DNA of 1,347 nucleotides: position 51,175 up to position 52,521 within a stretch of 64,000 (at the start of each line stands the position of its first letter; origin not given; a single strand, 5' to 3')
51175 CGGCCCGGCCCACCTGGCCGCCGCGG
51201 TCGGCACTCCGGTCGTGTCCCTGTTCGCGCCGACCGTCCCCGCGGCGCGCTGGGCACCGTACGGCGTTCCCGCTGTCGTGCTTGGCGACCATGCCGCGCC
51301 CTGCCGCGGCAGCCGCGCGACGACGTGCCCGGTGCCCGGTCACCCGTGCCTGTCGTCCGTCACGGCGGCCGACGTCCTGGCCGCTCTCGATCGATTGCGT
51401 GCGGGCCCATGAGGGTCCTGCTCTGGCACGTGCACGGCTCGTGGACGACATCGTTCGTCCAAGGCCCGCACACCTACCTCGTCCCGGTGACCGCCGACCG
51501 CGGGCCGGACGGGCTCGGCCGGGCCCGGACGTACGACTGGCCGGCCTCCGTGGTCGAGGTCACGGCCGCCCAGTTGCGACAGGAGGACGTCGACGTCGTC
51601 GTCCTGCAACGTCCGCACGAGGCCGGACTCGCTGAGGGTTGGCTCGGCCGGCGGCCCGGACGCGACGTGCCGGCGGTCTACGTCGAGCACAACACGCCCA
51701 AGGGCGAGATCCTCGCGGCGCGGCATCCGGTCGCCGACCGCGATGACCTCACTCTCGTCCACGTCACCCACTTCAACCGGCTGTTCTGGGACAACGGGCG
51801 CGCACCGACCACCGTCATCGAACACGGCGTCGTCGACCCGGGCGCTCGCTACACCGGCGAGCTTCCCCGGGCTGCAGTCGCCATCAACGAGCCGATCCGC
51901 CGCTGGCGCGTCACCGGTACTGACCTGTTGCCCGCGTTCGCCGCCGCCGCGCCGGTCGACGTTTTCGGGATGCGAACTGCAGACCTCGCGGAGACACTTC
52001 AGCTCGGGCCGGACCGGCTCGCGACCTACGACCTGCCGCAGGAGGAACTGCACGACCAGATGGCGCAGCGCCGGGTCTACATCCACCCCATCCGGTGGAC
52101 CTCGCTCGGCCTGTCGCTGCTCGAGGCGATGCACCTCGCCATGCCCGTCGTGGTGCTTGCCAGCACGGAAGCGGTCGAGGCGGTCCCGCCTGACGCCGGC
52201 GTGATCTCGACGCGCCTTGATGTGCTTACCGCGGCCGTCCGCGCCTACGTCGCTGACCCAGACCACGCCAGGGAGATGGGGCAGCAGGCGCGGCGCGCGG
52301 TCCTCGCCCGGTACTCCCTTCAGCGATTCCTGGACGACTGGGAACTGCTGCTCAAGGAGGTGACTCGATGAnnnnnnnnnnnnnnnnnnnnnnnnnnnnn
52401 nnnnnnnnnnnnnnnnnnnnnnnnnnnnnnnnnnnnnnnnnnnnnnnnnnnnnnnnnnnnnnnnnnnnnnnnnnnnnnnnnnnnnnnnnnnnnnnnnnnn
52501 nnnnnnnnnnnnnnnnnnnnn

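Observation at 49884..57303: Complete ADP-heptose pathway fused to a GT9/GT4 glycosyltransferase operon in a Gram-positive actinobacterium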

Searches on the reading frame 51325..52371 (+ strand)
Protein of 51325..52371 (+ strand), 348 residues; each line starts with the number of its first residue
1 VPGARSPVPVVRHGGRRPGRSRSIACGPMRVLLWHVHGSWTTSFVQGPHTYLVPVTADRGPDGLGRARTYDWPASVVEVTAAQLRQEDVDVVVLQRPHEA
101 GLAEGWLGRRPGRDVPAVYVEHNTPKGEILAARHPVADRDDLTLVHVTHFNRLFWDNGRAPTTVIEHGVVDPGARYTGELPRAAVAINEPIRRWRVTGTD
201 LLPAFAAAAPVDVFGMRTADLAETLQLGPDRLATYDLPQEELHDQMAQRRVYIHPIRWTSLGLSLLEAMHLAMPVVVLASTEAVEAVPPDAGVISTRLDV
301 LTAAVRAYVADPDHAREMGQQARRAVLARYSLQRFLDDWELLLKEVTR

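Call 3: search_protein_families(library=pfam, proteins=[window:51325-52371:+])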
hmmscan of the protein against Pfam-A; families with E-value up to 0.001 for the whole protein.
window:51325-52371:+ (348 aa): 3 families
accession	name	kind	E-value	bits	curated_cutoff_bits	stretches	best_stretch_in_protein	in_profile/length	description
PF00534.26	Glycos_transf_1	-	9.9e-09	35.4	26.4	1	220-324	64-171/172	Glycosyl transferases group 1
PF13692.12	Glyco_trans_1_4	-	1.6e-06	28.9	27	1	240-293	68-122/142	Glycosyl transferases group 1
PF13524.12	Glyco_trans_1_2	-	4.4e-06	27.1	25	1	236-338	34-141/144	Glycosyl transferase-like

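Call 4: search_protein_families(library=ncbifam, proteins=[window:51325-52371:+])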
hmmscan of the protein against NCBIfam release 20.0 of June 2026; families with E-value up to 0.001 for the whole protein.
window:51325-52371:+ (348 aa): 7 families
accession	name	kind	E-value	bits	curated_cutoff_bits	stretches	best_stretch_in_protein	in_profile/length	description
NF053787.1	GlcN_PG_synth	equivalog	8.1e-09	34.8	480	1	237-338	250-351/361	N-acetylglucosaminyl phosphatidylglycerol synthase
NF041876.1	EPS_EpsE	equivalog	8.2e-07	28.6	400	1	239-333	286-383/389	exopolysaccharide biosynthesis GT4 family glycosyltransferase EpsE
TIGR03088.1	stp2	hypoth_equivalog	1.4e-06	27.6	409.05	1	227-344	251-371/374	TIGR03088 family PEP-CTERM/XrtA system glycosyltransferase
TIGR03087.1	stp1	hypoth_equivalog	4.5e-06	26.1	316.65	1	265-343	315-394/397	TIGR03087 family PEP-CTERM/XrtA system glycosyltransferase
TIGR03999.1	thiol_BshA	equivalog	4.7e-05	22.5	273.7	1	241-346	265-373/375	N-acetyl-alpha-D-glucosaminyl L-malate synthase BshA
NF038295.1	EPS_HpsP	equivalog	0.00021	20.4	550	1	248-333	287-374/388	hormogonium polysaccharide biosynthesis glycosyltransferase HpsP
TIGR02149.1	glgA_Coryne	subfamily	0.0007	18.8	302.4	0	237-333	272-377/391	glycogen synthase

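Call 50: find_homologous_proteins(query=window:51409-52371:+, max_evalue=0.00001)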
Query window:51409-52371:+ (320 aa): 8000 proteins with E <= 0.00001 among 8000 candidates; the best 120 are listed.
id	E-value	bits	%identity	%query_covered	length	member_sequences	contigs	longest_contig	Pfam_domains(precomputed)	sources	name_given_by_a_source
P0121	9.3e-207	703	98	100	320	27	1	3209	PF00534.27,PF13524.13,PF13692.13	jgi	jgi:hypothetical protein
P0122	4.8e-191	652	90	100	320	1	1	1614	PF00534.27,PF13524.13,PF13692.13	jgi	jgi:Glycosyl transferases group 1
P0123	8.5e-191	651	90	100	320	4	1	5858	PF00534.27,PF13692.13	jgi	jgi:Glycosyl transferases group 1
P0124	7.6e-185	631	86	100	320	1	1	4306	PF00534.27,PF13524.13,PF13692.13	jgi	-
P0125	2.0e-182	623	85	100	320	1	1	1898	PF00534.27,PF13524.13,PF13692.13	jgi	jgi:hypothetical protein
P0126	1.0e-180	618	84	100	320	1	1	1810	PF00534.27,PF13524.13,PF13692.13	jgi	jgi:glycosyltransferase involved in cell wall biosynthesis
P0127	1.6e-153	528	74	100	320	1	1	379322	PF00534.27,PF13524.13,PF13692.13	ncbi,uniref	ncbi:glycosyltransferase [Streptomyces macrosporus]|uniref:Glycosyltransferase n=1 Tax=Streptomyces 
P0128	1.7e-153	528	74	100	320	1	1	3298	PF00534.27,PF13524.13,PF13692.13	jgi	-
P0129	1.9e-153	528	74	100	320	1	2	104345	PF00534.27,PF13524.13,PF13692.13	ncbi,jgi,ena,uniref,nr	ncbi:MAG TPA: glycosyltransferase [Streptomyces sp.]|uniref:glycosyltransferase n=1 Tax=Streptomyces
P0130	3.3e-153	527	74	100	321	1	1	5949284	PF00534.27,PF13524.13,PF13692.13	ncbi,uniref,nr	ncbi:glycosyltransferase [Streptomyces sp. TRM43335]|uniref:D-inositol 3-phosphate glycosyltransfera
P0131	1.0e-152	526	73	100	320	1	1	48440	PF00534.27,PF13524.13,PF13692.13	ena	-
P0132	1.8e-152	525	74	100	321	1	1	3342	PF00534.27,PF13524.13,PF13692.13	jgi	jgi:hypothetical protein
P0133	5.2e-152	524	73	100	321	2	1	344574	PF00534.27,PF13524.13,PF13692.13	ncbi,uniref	ncbi:glycosyltransferase [Streptomyces desertarenae]|uniref:D-inositol 3-phosphate glycosyltransfera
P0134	7.0e-152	523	73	100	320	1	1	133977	PF00534.27,PF13524.13,PF13692.13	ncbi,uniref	ncbi:glycosyltransferase [Streptomyces glaucosporus]|uniref:Glycosyltransferase n=1 Tax=Streptomyces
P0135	1.2e-151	522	74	100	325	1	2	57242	PF00534.27,PF13524.13,PF13692.13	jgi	jgi:glycosyltransferase involved in cell wall biosynthesis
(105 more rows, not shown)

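Call 53: search_solved_structures(query=A2, max_evalue=0.01)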
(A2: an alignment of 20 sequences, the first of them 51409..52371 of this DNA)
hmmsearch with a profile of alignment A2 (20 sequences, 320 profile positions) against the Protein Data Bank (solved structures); distinct sequences matched with E-value up to 0.01: 16.
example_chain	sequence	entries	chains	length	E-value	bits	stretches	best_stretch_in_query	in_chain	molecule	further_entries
6kih_A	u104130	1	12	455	2.3e-07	33.4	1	195-301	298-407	Tll1590 protein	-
6tvp_A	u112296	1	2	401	8.3e-06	28.3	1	208-307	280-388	Alpha-maltose-1-phosphate synthase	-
7qnt_AAA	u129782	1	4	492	5.2e-05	25.7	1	222-315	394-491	TarM(Se)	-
7qd7_AAA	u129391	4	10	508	5.3e-05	25.6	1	222-315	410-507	TarM(Se)_G117R | TarM(Se)_G117R-4RboP | TarM(Se)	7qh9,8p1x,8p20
7qsg_A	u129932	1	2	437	0.0001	24.7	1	190-306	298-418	D-inositol 3-phosphate glycosyltransferase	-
2jjm_A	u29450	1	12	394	0.00012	24.5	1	215-319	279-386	GLYCOSYL TRANSFERASE, GROUP 1 FAMILY PROTEIN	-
3mbo_A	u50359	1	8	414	0.00013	24.4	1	215-319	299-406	Glycosyltransferase, group 1 family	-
4x7m_A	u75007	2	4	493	0.00017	24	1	225-315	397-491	TarM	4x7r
4x6l_A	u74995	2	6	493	0.00017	24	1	225-315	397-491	TarM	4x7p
4wac_A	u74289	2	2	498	0.00017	24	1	225-315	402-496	Glycosyl transferase, group 1 family protein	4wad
8x3q_C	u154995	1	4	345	0.00079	21.8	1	225-318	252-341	Glycosyl transferase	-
7fg9_A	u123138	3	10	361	0.00085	21.7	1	225-318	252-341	Glycosyl transferase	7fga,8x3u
3oka_A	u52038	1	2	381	0.0014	20.9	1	211-303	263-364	GDP-mannose-dependent alpha-(1-6)-phosphatidylinositol monomannoside mannosyltransferase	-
3okc_A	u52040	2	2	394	0.0015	20.8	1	211-303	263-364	GDP-mannose-dependent alpha-(1-6)-phosphatidylinositol monomannoside mannosyltransferase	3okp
2xa2_A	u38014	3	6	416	0.0065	18.8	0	232-311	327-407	TREHALOSE-SYNTHASE TRET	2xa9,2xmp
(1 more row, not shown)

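Call 59: predict_structure(alignment_id=A2)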
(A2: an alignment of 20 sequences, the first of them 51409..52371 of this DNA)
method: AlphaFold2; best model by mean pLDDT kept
length: 320 residues; sequences in the alignment: 20
mean_pLDDT: 73.6   pTM: 0.72
mean pLDDT of the five models: 73.6, 72.4, 71.6, 70.2, 69.3
residues with pLDDT >= 90: 37; 70-90: 176; 50-70: 70; < 50: 37
segments of 3 or more residues with pLDDT < 50: 32-42, 96-100, 160-170, 227-231
pLDDT, mean of each block of 10 residues (from residue 1): 75 64 77 45 66 87 87 90 94 60 73 86 67 83 67 51 39 76 72 80 77 67 53 66 80 69 80 85 82 84 83 91
secondary structure, 60 per line:
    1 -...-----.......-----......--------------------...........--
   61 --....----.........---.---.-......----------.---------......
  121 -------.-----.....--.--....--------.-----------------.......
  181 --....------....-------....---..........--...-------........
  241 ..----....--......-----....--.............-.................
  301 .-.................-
elements in order: E2-4 H10-16 E22-27 E48-52 H53-58 E63-66 H71-79 E89-94 E115-120 E134-138 H144-147 H174-180 E183-186 H193-196 E204-207 H211-220 E223-225 H233-242 E247-250 H253-258 E264-267 H270-282 H284-301 H304-319

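Call 61: fold_search(model_id=the predicted structure, library=pdb)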
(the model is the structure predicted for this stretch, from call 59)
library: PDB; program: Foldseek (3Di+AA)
matches with E <= 10: 917; with E <= 0.001: 170
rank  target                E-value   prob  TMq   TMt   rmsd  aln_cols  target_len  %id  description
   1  6tvp_B                2.1e-09  1.00  0.60  0.51   8.2       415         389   18  Structure of Mycobacterium smegmatis alpha-maltose-1-phosphate synthase GlgM (released 2020-04-22)
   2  3oka_A                1.8e-08  1.00  0.62  0.54   6.4       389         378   18  Crystal structure of Corynebacterium glutamicum PimB' in complex with GDP-Man (triclinic crystal form) (released 2010-09-15)
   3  3mbo_F                2.4e-08  1.00  0.66  0.59   5.6       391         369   14  Crystal Structure of the Glycosyltransferase BaBshA bound with UDP and L-malate (released 2010-09-29)
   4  3mbo_D                4.3e-08  1.00  0.66  0.59   5.6       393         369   14  Crystal Structure of the Glycosyltransferase BaBshA bound with UDP and L-malate (released 2010-09-29)
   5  3mbo_A                6.4e-08  1.00  0.63  0.55   6.6       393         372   14  Crystal Structure of the Glycosyltransferase BaBshA bound with UDP and L-malate (released 2010-09-29)
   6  6tvp_A                7.6e-08  1.00  0.58  0.50   8.4       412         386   19  Structure of Mycobacterium smegmatis alpha-maltose-1-phosphate synthase GlgM (released 2020-04-22)
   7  3mbo_E                8.0e-08  1.00  0.65  0.57   6.5       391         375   14  Crystal Structure of the Glycosyltransferase BaBshA bound with UDP and L-malate (released 2010-09-29)
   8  6n1x                  1.0e-07  1.00  0.64  0.56   6.0       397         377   10  BshA from Staphylococcus aureus complexed with UDP and N-acetylglucosamine (released 2019-08-21)
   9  3mbo_C                1.6e-07  1.00  0.69  0.60   5.9       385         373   14  Crystal Structure of the Glycosyltransferase BaBshA bound with UDP and L-malate (released 2010-09-29)
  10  2jjm_A                1.7e-07  1.00  0.67  0.60   5.7       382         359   13  Crystal Structure of a family GT4 glycosyltransferase from Bacillus anthracis ORF BA1558. (released 2008-08-05)
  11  6d9t                  1.8e-07  1.00  0.65  0.57   6.0       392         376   10  BshA from Staphylococcus aureus complexed with UDP (released 2019-05-08)
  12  7fga_B                2.6e-07  1.00  0.58  0.55   6.7       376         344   15  Alpha-1,2-glucosyltransferase_UDP_sucrose_tll1591 (released 2022-06-01)
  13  3mbo_B                2.9e-07  1.00  0.64  0.57   6.2       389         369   15  Crystal Structure of the Glycosyltransferase BaBshA bound with UDP and L-malate (released 2010-09-29)
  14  7qsg_A                3.0e-07  1.00  0.63  0.55   5.9       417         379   16  Methylmannose polysaccharide mannosyltransferase from M. hassiacum (released 2023-01-25)
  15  8x3q_D                4.0e-07  1.00  0.61  0.58   6.6       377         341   16  tll1591 with alpha-glucan 4sugar (released 2024-10-16)
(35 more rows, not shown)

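Call 71: find_encoding_contigs(protein=P0121, flank=5000, max_places=3)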
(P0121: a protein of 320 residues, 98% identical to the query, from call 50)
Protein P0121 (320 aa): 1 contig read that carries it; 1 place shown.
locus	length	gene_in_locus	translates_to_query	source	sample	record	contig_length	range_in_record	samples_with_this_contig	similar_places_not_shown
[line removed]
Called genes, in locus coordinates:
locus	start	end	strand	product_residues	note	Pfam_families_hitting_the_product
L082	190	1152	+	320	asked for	PF13524:Glyco_trans_1_2 (weak), PF00534:Glycos_transf_1, PF13692:Glyco_trans_1_4 (weak)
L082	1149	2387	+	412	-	PF08323:Glyco_transf_5 (faint), PF20706:GT4-conflict, PF13439:Glyco_transf_4, PF13477:Glyco_trans_4_2, PF13579:Glyco_trans_4_4, PF00534:Glycos_transf_1, PF13692:Glyco_trans_1_4, PF13524:Glyco_trans_1_2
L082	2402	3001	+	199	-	PF13580:SIS_2, PF01380:SIS (weak)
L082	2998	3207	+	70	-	?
